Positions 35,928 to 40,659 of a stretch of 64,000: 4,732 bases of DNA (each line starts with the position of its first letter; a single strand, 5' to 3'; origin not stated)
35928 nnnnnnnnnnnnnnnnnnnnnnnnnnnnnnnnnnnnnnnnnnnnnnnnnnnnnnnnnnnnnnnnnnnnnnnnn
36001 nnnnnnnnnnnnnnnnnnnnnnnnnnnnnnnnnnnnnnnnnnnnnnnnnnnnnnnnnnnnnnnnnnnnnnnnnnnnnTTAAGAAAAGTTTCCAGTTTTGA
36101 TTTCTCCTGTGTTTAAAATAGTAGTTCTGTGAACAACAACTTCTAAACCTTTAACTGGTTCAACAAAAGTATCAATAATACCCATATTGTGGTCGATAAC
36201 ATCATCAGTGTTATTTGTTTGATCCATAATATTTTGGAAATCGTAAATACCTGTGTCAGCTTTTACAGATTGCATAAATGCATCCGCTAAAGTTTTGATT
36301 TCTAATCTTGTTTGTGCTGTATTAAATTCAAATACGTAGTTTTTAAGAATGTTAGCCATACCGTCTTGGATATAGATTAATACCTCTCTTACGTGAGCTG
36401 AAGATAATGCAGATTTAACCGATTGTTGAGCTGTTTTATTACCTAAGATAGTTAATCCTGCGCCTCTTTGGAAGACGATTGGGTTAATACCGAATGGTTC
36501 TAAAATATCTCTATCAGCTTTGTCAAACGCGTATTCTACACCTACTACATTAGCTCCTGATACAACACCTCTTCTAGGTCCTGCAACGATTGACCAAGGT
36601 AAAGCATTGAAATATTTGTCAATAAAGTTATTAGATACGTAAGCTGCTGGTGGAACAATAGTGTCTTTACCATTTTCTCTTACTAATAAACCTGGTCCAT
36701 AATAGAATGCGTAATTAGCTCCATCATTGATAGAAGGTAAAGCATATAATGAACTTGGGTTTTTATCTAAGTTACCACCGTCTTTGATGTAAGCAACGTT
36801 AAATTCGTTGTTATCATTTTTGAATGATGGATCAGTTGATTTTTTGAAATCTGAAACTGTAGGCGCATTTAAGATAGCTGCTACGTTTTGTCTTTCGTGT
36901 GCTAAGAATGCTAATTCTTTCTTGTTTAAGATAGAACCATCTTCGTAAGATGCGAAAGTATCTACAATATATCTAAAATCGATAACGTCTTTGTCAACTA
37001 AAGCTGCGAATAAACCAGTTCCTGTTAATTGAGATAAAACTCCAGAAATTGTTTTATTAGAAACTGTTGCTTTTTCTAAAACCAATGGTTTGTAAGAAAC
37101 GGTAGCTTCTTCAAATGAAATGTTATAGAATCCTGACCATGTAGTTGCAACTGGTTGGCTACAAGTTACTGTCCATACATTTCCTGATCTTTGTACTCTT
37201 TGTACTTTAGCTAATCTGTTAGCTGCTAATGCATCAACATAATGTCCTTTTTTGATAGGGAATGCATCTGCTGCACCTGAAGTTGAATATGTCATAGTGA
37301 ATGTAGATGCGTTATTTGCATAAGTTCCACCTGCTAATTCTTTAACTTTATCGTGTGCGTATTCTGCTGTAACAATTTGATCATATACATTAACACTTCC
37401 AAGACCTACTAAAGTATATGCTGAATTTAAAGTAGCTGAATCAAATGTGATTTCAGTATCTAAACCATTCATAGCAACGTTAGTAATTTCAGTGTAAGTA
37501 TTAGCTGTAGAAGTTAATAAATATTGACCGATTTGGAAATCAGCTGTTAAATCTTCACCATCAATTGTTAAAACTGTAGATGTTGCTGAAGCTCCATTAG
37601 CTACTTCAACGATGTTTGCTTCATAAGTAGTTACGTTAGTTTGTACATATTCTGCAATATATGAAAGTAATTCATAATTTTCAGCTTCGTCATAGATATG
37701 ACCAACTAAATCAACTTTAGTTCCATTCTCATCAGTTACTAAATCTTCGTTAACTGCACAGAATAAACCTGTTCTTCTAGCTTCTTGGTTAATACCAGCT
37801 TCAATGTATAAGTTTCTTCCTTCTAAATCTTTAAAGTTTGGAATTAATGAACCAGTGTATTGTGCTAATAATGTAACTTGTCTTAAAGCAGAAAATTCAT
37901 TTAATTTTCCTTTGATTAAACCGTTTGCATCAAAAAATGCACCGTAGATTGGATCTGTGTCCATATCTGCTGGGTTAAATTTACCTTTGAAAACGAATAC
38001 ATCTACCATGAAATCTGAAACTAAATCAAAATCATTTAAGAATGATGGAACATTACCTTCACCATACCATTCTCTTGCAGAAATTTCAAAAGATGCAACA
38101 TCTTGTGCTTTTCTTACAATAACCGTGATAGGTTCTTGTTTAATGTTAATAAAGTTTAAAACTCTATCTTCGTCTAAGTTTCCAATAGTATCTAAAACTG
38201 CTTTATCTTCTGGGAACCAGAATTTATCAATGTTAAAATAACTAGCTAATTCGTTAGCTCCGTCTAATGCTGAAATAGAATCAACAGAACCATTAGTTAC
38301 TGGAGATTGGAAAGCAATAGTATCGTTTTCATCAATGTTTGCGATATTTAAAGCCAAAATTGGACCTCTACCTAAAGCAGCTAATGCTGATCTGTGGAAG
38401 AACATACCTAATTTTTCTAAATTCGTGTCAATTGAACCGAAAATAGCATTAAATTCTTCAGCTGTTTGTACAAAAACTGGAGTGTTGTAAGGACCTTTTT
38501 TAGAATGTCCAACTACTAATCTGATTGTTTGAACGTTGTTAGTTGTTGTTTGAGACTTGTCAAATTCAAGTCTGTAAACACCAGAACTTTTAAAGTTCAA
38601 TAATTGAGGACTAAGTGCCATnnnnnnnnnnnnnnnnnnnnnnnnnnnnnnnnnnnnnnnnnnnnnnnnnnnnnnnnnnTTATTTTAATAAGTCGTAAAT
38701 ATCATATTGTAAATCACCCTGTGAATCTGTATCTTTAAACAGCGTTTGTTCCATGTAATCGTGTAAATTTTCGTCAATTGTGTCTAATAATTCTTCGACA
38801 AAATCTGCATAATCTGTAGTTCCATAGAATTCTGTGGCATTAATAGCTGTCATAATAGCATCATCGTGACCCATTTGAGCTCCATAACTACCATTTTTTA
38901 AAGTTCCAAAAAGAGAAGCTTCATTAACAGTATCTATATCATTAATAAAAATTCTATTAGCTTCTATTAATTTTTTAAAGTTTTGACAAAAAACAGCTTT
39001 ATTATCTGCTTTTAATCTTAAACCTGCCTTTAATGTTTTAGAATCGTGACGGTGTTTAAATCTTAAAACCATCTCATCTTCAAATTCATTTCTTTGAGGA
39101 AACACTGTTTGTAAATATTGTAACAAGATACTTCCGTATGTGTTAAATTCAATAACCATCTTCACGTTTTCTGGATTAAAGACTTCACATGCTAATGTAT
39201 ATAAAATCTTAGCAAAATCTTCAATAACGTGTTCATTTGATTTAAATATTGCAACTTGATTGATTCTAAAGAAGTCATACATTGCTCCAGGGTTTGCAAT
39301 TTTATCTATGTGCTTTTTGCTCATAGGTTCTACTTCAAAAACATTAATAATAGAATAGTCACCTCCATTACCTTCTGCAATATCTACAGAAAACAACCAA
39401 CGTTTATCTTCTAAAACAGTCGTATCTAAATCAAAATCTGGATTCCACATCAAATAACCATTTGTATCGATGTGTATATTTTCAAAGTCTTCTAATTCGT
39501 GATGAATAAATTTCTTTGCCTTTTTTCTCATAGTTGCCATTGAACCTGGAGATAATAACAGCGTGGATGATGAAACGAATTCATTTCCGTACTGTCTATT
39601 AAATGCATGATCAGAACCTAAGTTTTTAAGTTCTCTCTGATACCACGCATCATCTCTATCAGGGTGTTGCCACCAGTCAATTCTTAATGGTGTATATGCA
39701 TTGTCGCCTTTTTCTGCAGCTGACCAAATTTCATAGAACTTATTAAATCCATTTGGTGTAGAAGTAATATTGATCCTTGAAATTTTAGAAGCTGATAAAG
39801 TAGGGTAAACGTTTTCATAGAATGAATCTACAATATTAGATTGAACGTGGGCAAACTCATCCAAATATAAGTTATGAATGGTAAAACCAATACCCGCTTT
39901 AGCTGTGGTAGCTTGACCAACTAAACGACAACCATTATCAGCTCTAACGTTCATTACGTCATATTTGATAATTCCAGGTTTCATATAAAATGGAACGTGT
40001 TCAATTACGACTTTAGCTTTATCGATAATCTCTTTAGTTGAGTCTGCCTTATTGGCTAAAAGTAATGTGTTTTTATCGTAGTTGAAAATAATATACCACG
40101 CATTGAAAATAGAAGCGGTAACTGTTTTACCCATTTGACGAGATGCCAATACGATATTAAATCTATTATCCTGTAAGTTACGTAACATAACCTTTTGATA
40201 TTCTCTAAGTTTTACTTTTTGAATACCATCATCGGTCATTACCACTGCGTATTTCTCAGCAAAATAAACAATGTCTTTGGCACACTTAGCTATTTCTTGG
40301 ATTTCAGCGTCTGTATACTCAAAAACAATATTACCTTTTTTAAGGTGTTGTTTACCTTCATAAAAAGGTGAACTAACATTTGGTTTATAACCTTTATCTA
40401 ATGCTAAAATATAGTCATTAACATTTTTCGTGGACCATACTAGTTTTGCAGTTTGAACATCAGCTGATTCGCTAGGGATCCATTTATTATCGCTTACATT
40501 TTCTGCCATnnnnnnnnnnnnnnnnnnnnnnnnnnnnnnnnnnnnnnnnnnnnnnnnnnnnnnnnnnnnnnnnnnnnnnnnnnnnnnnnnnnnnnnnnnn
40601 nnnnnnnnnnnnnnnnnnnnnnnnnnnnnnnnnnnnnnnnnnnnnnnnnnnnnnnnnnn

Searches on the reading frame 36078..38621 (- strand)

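Call 64: search_protein_families(library=phrogs, proteins=[window:36078-38621:-], max_evalue=0.00001)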
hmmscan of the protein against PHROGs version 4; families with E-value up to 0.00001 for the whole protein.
window:36078-38621:- (847 aa): 3 families
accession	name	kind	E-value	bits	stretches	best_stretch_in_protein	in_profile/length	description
phrog_34521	-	tail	1.9e-128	430.8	2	526-838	639-953/962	tail sheath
phrog_23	-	tail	1.2e-33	117.7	1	338-839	99-466/496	tail sheath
phrog_10581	-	tail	3.4e-30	106.1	1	636-837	703-911/915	tail sheath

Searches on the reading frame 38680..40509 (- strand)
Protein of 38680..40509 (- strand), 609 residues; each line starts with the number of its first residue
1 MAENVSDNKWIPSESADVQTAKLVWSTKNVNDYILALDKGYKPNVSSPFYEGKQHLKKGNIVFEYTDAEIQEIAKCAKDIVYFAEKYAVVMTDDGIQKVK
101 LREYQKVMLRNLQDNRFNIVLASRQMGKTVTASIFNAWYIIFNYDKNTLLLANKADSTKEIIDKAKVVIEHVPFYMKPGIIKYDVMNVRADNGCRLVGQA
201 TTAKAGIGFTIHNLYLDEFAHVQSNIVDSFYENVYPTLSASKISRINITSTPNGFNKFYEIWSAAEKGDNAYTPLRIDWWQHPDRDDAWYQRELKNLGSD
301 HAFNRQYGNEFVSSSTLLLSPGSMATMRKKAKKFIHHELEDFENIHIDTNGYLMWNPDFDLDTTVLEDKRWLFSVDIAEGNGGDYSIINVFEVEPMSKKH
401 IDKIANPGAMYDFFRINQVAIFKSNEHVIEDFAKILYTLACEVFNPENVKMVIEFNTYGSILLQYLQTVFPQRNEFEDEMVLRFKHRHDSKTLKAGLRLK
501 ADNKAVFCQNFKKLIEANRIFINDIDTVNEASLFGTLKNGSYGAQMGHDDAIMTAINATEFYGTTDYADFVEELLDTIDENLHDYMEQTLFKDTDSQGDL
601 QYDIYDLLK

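Call 64: search_protein_families(library=phrogs, proteins=[window:38680-40509:-], max_evalue=0.00001)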
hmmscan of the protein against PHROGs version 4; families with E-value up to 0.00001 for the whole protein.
window:38680-40509:- (609 aa): 7 families
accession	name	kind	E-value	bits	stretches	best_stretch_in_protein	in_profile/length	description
phrog_5989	-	head and packaging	4.3e-54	184.9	1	50-308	91-331/347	terminase large subunit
phrog_36964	-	head and packaging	1.7e-43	149.8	2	129-393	435-695/890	terminase large subunit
phrog_2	-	head and packaging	5.6e-33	115.7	1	96-553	261-583/807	terminase large subunit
phrog_38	-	head and packaging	6e-14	52.6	1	68-175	266-365/760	terminase large subunit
phrog_24361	-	head and packaging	5.2e-10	40.3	1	448-563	26-139/162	terminase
phrog_9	-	head and packaging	4.8e-09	36.6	1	75-290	183-403/812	terminase large subunit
phrog_7579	-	head and packaging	2.5e-07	31.2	1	105-317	7-219/239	terminase large subunit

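Call 84: search_dna_similar(query=window:38680-40509:-, collection=phages, mode=protein, max_rows=12)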
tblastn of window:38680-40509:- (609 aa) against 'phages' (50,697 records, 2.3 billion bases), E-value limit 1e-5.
Records with a match: 2614; places in all: 2672; records where one place covers at least 80% of the query: 2284.
Best place of each record, by identity: <60% 2614.
By first word of the organism name: Escherichia 670; Synechococcus 378; Klebsiella 340; Salmonella 211; Vibrio 137; Shigella 89; Aeromonas 80; Acinetobacter 71; Cyanophage 61; Enterobacter 59; and 66 more.
By host as written in the record: - 469; Escherichia coli 278; Klebsiella pneumoniae 121; Synechococcus 107; Escherichia coli O157:H7 38; Synechococcus sp. 38; Salmonella enterica 32; Escherichia coli B 28; and 583 more.
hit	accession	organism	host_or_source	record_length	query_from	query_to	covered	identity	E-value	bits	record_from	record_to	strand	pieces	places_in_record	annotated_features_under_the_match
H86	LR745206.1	uncultured phage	metagenomic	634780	14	590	94%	39.2%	4e-61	418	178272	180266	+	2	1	record has no annotation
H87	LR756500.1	uncultured phage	metagenomic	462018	69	608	89%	41.0%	2e-162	620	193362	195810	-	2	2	record has no annotation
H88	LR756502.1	uncultured phage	metagenomic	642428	18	590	94%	37.4%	2e-59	389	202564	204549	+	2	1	record has no annotation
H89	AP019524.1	Tenacibaculum phage PTm1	Tenacibaculum maritimum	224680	11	604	98%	33.2%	1e-88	306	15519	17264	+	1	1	terminase large subunit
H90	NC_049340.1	Tenacibaculum phage PTm1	Tenacibaculum maritimum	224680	11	604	98%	33.2%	1e-88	306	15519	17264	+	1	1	terminase large subunit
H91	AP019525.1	Tenacibaculum phage PTm5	Tenacibaculum maritimum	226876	11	604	98%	33.2%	1e-88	306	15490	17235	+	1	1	terminase large subunit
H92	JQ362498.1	Sphingomonas phage PAU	Sphingomonas paucimobilis, Felix ...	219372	11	577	93%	33.6%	6e-94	322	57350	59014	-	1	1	87: gp87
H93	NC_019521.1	Sphingomonas phage PAU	Sphingomonas paucimobilis, Felix ...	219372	11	577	93%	33.6%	6e-94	322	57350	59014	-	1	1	87: gp87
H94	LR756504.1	uncultured phage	metagenomic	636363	22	598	94%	32.7%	2e-57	359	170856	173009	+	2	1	record has no annotation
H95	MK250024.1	Prevotella phage Lak-B5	Prevotella sp.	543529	13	590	95%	31.0%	3e-64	235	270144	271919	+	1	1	record has no annotation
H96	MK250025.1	Prevotella phage Lak-B6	Prevotella sp.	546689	13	590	95%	31.0%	3e-64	235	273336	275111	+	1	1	record has no annotation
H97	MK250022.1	Prevotella phage Lak-B3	Prevotella sp.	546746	13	590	95%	31.0%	3e-64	235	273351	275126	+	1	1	record has no annotation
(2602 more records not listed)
